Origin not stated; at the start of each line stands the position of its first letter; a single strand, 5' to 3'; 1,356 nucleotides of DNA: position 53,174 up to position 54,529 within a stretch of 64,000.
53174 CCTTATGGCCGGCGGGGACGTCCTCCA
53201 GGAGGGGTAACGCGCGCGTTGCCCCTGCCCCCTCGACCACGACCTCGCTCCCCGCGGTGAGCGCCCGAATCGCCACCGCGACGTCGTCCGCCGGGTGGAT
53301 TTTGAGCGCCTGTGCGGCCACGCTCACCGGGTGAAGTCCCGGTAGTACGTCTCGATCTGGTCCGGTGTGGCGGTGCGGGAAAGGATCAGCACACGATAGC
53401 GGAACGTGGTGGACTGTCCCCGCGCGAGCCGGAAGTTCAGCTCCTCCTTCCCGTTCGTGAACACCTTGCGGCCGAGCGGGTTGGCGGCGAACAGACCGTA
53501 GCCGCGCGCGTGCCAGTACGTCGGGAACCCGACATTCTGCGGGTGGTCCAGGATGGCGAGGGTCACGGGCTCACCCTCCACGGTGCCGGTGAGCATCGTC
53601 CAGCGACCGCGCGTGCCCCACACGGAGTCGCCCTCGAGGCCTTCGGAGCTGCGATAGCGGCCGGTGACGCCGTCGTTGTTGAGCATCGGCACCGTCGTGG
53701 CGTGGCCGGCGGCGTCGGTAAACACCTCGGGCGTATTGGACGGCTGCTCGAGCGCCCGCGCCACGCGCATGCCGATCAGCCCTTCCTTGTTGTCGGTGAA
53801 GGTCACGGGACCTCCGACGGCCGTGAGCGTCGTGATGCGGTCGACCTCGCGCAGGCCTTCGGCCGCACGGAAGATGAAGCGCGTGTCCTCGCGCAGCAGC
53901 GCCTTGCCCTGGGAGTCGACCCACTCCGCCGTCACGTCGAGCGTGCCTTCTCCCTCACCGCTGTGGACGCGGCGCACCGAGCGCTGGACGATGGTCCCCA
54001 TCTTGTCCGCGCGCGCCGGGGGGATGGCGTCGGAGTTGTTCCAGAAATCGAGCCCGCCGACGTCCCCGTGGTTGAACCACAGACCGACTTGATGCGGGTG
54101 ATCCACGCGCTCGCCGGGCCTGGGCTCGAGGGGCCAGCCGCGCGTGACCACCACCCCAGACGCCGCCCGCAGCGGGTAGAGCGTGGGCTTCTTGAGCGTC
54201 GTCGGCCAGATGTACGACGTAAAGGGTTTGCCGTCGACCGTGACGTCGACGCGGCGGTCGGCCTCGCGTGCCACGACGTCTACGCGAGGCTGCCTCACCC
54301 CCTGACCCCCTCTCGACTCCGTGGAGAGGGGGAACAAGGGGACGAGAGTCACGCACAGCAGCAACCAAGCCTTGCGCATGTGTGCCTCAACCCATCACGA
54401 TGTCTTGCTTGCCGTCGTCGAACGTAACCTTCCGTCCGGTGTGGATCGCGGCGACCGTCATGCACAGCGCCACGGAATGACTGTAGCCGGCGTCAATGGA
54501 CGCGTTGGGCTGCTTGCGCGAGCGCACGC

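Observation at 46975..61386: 14.4-kb, 10-gene translationally coupled SusC/SusD operon combining periplasmic oxidoreductases, TIM-barrel, DUF1080, PmoA-like and uronate catabolism genes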

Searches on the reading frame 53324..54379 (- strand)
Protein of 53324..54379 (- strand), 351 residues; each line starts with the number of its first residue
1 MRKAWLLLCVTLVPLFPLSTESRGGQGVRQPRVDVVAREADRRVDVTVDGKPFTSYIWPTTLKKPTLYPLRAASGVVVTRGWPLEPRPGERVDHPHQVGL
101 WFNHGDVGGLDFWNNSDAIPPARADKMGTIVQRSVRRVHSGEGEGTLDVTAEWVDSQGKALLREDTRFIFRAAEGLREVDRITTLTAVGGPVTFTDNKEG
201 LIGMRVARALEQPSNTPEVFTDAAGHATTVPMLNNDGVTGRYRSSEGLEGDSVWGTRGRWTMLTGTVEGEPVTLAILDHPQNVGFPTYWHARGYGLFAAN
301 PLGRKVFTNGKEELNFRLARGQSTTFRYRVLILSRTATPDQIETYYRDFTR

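Call 4: search_protein_families(library=pfam, proteins=[window:53324-54379:-], max_evalue=0.001)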
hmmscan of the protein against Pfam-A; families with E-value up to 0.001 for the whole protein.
window:53324-54379:- (351 aa): 1 family
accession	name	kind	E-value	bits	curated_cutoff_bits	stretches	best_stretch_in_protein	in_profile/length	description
PF14100.11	DUF6807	-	5e-81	272.7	27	1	43-346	1-269/270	Family of unknown function (DUF6807)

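Call 21: search_solved_structures(query=window:53324-54379:-, max_evalue=1)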
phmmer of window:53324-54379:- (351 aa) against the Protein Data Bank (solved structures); distinct sequences matched with E-value up to 1: 0.

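Call 23: find_encoding_contigs(protein=window:53324-54379:-, flank=10000, max_places=6)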
Protein window:53324-54379:- (351 aa): no gene with exactly this product is on record in the collection.

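Call 24: find_homologous_proteins(query=window:53324-54379:-, max_evalue=0.00001)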
Query window:53324-54379:- (351 aa): 8000 proteins with E <= 0.00001 among 8000 candidates; the best 120 are listed.
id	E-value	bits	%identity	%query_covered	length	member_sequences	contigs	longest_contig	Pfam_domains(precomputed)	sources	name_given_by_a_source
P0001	4.4e-213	725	100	90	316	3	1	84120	PF14100.12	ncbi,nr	ncbi:MAG TPA: PmoA family protein [Gemmatimonadales bacterium]|nr:PmoA family protein [Gemmatimonada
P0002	4.0e-209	712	87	100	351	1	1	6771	PF14100.12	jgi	jgi:hypothetical protein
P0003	3.6e-199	679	85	100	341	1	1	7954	PF14100.12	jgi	jgi:hypothetical protein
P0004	1.7e-197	674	85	100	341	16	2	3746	PF14100.12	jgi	-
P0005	7.1e-197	672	84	100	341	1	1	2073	PF14100.12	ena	-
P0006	1.6e-196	671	85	100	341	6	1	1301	PF14100.12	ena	-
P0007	2.5e-196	670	85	100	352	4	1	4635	PF14100.12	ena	-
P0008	9.3e-196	668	84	100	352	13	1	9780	PF14100.12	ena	-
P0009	5.4e-195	666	83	100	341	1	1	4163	PF14100.12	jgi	jgi:hypothetical protein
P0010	8.4e-195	665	84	100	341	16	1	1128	PF14100.12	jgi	-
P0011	4.0e-194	663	84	100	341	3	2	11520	PF14100.12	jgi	jgi:hypothetical protein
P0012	1.4e-193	661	83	100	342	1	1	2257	PF14100.12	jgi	jgi:hypothetical protein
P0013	1.6e-193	661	83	100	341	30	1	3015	PF14100.12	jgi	-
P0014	1.9e-193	660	83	100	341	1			PF14100.12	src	-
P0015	3.9e-193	659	86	92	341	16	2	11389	PF14100.12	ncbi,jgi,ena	-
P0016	2.9e-192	657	82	100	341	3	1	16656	PF14100.12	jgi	jgi:hypothetical protein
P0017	8.1e-191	652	81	100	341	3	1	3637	PF14100.12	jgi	-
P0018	9.3e-191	652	86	92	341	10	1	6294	PF14100.12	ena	-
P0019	2.4e-190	650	82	100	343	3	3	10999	PF14100.12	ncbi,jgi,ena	-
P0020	1.0e-189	648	85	92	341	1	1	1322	PF14100.12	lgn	-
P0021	2.2e-189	647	82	100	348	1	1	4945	PF14100.12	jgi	jgi:methane monooxygenase PmoA-like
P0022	3.4e-189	646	82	100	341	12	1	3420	PF14100.12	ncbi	-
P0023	2.5e-188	644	81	100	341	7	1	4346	PF14100.12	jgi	jgi:hypothetical protein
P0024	2.9e-188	643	81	100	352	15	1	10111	PF14100.12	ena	-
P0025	5.7e-188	642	81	100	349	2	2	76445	PF14100.12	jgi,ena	-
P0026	1.9e-187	641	80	100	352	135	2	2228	PF14100.12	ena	-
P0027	5.0e-187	639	85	92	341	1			PF14100.12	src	-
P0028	6.3e-187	639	80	100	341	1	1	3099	PF14100.12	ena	-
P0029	9.3e-187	638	81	100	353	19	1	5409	PF14100.12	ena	-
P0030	1.1e-186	638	81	99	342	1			PF14100.12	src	-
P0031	5.5e-186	636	86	91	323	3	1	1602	PF14100.12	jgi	-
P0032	2.0e-185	634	80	100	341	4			PF14100.12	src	-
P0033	4.9e-185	633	81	100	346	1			PF14100.12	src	-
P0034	8.4e-185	632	85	91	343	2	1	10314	PF14100.12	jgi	jgi:hypothetical protein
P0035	1.1e-184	632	80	100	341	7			PF14100.12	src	-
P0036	2.6e-184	630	79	100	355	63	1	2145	PF14100.12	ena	-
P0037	6.0e-184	629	80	100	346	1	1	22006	PF14100.12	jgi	jgi:methane monooxygenase PmoA-like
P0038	1.8e-183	628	84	92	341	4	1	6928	PF14100.12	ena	-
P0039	4.8e-183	626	79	100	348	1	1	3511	PF14100.12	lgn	-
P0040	8.1e-183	625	76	100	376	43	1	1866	PF14100.12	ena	-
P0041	2.2e-182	624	83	93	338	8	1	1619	PF14100.12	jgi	-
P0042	4.0e-182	623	81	96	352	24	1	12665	PF14100.12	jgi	-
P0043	1.3e-181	621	79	100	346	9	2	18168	PF14100.12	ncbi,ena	-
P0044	1.5e-181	621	77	100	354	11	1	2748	PF14100.12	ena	-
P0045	1.8e-181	621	82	91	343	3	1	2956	PF14100.12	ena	-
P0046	4.7e-181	620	83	92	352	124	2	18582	PF14100.12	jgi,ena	-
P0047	1.1e-180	619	82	91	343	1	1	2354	PF14100.12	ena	-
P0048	2.4e-180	617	80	95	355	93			PF14100.12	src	-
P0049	4.7e-180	616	78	100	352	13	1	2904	PF14100.12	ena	-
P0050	6.3e-180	616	82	93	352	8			PF14100.12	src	-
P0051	1.4e-179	615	82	91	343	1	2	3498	PF14100.12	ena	-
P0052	2.5e-179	614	77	100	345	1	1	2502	PF14100.12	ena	-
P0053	2.9e-179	614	82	91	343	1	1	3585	PF14100.12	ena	-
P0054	4.5e-179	613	83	91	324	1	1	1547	PF14100.12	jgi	jgi:hypothetical protein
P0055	9.8e-179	612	82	92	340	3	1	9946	PF14100.12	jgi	jgi:hypothetical protein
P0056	3.4e-178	610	80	93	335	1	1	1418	PF14100.12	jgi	jgi:hypothetical protein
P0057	5.9e-178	609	76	100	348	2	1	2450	PF14100.12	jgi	jgi:Methane oxygenase PmoA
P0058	6.4e-178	609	77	100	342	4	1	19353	PF14100.12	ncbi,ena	-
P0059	1.6e-177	608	78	100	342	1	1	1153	PF14100.12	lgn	-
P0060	1.7e-177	608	83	92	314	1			PF14100.12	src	-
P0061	2.0e-177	608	77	100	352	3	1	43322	PF14100.12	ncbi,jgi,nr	ncbi:MAG TPA: PmoA family protein [Gemmatimonadales bacterium]|jgi:hypothetical protein|nr:PmoA fami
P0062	2.4e-177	607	73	100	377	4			PF14100.12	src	-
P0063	6.5e-177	606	77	100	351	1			PF14100.12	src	-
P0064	1.3e-176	605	76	100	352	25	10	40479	PF14100.12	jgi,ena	-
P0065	1.6e-176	605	75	99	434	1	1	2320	PF14100.12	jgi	jgi:hypothetical protein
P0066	2.0e-176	604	76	100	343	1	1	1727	PF14100.12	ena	-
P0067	3.6e-176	604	77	99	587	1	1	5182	PF06439.19,PF14100.12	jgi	jgi:hypothetical protein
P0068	3.7e-176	604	76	100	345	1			PF14100.12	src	-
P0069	9.9e-176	602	75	100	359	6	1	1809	PF14100.12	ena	-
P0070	1.4e-175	602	75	100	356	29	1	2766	PF14100.12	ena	-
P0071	1.8e-175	601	80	92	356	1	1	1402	PF14100.12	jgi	jgi:methane monooxygenase PmoA-like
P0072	1.8e-175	601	82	89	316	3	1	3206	PF14100.12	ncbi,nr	ncbi:MAG: hypothetical protein AUG74_11450 [Bacteroidetes bacterium 13_1_20CM_4_60_6]|nr:MAG: hypoth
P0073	3.8e-175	600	80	93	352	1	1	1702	PF14100.12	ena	-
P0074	5.2e-175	600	81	92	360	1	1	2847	PF14100.12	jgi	jgi:hypothetical protein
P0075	8.0e-175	599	82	91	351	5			PF14100.12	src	-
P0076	9.6e-175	599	75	100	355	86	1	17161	PF14100.12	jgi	-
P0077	1.3e-174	599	81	91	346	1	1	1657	PF14100.12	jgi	jgi:hypothetical protein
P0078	2.6e-174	598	78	95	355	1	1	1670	PF14100.12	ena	-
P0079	3.4e-174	597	73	100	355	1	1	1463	PF14100.12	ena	-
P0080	9.5e-174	596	81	91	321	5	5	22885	PF14100.12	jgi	jgi:hypothetical protein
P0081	4.1e-173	594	77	95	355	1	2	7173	PF14100.12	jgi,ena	-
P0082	1.6e-172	592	77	100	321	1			PF14100.12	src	-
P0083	1.7e-172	592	77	95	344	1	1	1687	PF14100.12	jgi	jgi:methane monooxygenase PmoA-like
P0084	3.1e-172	591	83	91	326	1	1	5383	PF14100.12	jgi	-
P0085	3.1e-171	587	79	91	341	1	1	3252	PF14100.12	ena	-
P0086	6.0e-171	586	76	99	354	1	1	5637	PF14100.12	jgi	jgi:hypothetical protein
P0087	2.8e-170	584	80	91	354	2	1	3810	PF14100.12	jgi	jgi:hypothetical protein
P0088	2.8e-170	584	81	92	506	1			PF14100.12,PF04295.19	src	-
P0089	3.5e-170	584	77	93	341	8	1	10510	PF14100.12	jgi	jgi:Methane oxygenase PmoA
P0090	3.6e-169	581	78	91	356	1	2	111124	PF14100.12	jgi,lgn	jgi:hypothetical protein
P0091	5.2e-169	580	71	100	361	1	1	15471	PF14100.12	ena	-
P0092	6.2e-168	577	77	93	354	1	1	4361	PF14100.12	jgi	jgi:hypothetical protein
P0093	9.7e-168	576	73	100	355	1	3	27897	PF14100.12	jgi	jgi:hypothetical protein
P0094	2.6e-167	574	72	100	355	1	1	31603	PF14100.12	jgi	jgi:hypothetical protein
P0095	2.9e-166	571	74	95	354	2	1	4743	PF14100.12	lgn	-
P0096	4.8e-166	570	80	88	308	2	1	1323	PF14100.12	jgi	jgi:hypothetical protein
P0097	8.8e-166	569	81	85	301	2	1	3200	PF14100.12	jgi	jgi:hypothetical protein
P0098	8.8e-166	569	72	100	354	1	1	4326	PF14100.12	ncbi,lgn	-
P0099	7.0e-165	566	74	93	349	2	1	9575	PF14100.12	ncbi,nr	ncbi:MAG TPA: PmoA family protein [Gemmatimonadales bacterium]|nr:PmoA family protein [Gemmatimonada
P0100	8.1e-163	560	74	93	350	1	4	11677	PF14100.12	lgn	-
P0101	1.0e-162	559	76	90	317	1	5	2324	PF14100.12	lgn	-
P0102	1.3e-162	559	72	93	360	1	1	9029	PF14100.12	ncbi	ncbi:MAG: hypothetical protein NVS4B3_16790 [Gemmatimonadaceae bacterium]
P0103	1.4e-162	559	74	91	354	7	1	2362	PF14100.12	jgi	jgi:hypothetical protein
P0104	1.7e-162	559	75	91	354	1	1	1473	PF14100.12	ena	-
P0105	2.3e-162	558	74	91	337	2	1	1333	PF14100.12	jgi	jgi:hypothetical protein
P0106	6.4e-162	557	74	91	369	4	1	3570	PF14100.12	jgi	-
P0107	9.0e-162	556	73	93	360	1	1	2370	PF14100.12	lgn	-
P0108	1.2e-161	556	75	91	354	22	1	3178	PF14100.12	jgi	jgi:hypothetical protein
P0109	1.3e-161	556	70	98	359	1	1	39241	PF14100.12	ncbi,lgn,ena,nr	ncbi:MAG TPA: PmoA family protein [Gemmatimonadaceae bacterium]|nr:PmoA family protein [Gemmatimonad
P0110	2.6e-161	555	69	99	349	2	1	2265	PF14100.12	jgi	jgi:hypothetical protein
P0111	4.6e-161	554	69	100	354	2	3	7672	PF14100.12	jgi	jgi:hypothetical protein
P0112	5.9e-161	554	74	91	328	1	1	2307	PF14100.12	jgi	-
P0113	6.3e-161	553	73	91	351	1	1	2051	PF14100.12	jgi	jgi:hypothetical protein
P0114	7.2e-161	553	72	91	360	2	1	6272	PF14100.12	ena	-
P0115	7.3e-161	553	69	98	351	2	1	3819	PF14100.12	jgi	jgi:Methane oxygenase PmoA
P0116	8.8e-161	553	73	91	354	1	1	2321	PF14100.12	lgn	-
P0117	9.4e-161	553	74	92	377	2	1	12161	PF14100.12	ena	-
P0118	1.1e-160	553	75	91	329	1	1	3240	PF14100.12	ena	-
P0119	2.5e-160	552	75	91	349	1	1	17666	PF14100.12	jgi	jgi:hypothetical protein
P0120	4.3e-160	551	73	91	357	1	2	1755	PF14100.12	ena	-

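Call 25: find_encoding_contigs(protein=P0001, flank=10000, max_places=2)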
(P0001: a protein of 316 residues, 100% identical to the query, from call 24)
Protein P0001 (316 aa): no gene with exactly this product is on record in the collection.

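Call 26: find_encoding_contigs(protein=P0090, flank=10000, max_places=2)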
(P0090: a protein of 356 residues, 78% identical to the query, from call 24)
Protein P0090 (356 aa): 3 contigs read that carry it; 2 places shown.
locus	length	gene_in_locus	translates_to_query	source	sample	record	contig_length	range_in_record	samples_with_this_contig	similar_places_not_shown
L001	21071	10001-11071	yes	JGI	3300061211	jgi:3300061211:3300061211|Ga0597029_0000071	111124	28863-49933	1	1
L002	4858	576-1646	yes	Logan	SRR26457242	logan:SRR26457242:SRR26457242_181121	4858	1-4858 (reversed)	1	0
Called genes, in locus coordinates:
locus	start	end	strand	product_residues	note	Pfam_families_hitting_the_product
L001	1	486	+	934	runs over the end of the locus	PF02837:Glyco_hydro_2_N, PF00703:Glyco_hydro_2, PF02836:Glyco_hydro_2_C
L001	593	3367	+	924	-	PF06439:3keto-disac_hyd, PF01011:PQQ, PF13360:PQQ_2 (weak), PF13442:Cytochrome_CBB3 (weak), PF01011:PQQ, PF13360:PQQ_2 (weak)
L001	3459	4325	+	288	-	PF06283:ThuA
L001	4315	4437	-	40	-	-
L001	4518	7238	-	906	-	PF14498:Glyco_hyd_65N_2, PF22124:Glyco_hydro_95_cat, PF21307:Glyco_hydro_95_C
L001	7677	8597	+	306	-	PF01261:AP_endonuc_2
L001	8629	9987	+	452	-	PF01408:GFO_IDH_MocA, PF22725:GFO_IDH_MocA_C3 (faint)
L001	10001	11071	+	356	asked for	PF14100:DUF6807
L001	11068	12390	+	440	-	PF00083:Sugar_tr, PF07690:MFS_1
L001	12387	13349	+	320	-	PF02653:BPD_transp_2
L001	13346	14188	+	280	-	PF04909:Amidohydro_2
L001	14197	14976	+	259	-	PF00106:adh_short, PF08659:KR, PF13561:adh_short_C2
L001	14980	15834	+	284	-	PF01557:FAA_hydrolase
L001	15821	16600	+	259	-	PF00106:adh_short, PF08659:KR, PF13561:adh_short_C2, PF23441:SDR (faint)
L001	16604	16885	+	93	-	-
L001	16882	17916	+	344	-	PF13378:MR_MLE_C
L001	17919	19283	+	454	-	PF01120:Alpha_L_fucos, PF16757:Fucosidase_C (weak)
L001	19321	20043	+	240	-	PF02754:CCG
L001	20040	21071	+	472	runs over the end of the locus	PF02589:LUD_dom, PF13187:Fer4_9 (faint), PF00037:Fer4 (faint), PF13183:Fer4_8, PF13237:Fer4_10 (faint), PF12798:Fer4_3 (faint), PF13534:Fer4_17 (weak), PF11870:LutB_C, +1 more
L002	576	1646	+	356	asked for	PF14100:DUF6807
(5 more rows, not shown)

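Call 27: find_encoding_contigs(protein=P0109, flank=10000, max_places=2)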
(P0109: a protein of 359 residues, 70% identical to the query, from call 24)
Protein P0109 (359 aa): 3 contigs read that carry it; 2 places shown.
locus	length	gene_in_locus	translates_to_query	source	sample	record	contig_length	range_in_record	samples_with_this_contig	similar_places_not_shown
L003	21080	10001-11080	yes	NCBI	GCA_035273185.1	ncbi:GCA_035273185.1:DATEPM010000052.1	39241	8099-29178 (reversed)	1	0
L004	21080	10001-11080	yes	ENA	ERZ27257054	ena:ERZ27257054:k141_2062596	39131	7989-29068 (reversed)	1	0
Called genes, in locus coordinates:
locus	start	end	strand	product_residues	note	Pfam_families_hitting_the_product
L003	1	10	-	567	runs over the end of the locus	PF00732:GMC_oxred_N, PF01266:DAO (weak), PF05199:GMC_oxred_C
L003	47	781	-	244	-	PF13618:Gluconate_2-dh3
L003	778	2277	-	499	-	PF01408:GFO_IDH_MocA, PF19051:GFO_IDH_MocA_C2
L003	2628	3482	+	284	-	PF06439:3keto-disac_hyd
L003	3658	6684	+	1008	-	PF13620:CarboxypepD_reg, PF13715:CarbopepD_reg_2, PF07715:Plug, PF00593:TonB_dep_Rec_b-barrel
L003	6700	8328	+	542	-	PF14322:SusD-like_3, PF12771:SusD-like_2 (weak), PF07980:SusD_RagB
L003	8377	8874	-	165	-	PF07715:Plug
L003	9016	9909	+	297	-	PF01261:AP_endonuc_2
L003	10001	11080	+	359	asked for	PF14100:DUF6807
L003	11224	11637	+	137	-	PF08818:DUF1801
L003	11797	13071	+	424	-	PF07690:MFS_1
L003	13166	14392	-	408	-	PF07690:MFS_1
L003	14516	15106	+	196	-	-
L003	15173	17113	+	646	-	PF00664:ABC_membrane, PF00005:ABC_tran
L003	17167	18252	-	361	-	PF02547:Queuosine_synth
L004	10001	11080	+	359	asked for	PF14100:DUF6807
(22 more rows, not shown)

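Call 34: search_protein_representatives(protein=window:53324-54379:-)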
Query: 351 residues. Proteins with E-value up to 0.001 (for the whole library): 3426; up to 1e-10: 2062; up to 1e-30: 638. The best 150 are listed.
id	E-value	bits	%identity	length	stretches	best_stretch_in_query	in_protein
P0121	1.0e-132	458.9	63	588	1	23-350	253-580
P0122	6.5e-131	453.0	62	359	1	29-349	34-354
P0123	3.6e-113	394.7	55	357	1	33-349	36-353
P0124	1.7e-106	372.7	89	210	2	29-175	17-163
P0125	2.5e-101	355.7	65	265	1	14-273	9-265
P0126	3.9e-100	351.8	48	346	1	25-349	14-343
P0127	1.1e-97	343.7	51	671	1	31-350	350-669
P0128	1.9e-97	342.9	48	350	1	31-349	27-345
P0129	2.9e-97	342.3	60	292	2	127-350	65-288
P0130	3.6e-96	338.7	48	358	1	32-346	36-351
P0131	5.5e-96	338.1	47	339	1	28-351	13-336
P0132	5.6e-96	338.1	52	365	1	33-340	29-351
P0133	2.1e-95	336.2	72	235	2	1-177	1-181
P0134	2.2e-94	332.8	47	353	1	29-341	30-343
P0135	1.4e-93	330.2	51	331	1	38-344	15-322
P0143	3.7e-88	312.4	48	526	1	41-350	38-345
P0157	1.0e-81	291.2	45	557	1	33-340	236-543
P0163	8.4e-79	281.6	43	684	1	30-334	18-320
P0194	2.5e-67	243.8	48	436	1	26-260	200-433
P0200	2.0e-65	237.6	48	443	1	33-254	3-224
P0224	4.5e-59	216.7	43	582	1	32-350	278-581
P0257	1.4e-53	198.7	41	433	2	30-212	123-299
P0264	1.6e-52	195.2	40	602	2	29-212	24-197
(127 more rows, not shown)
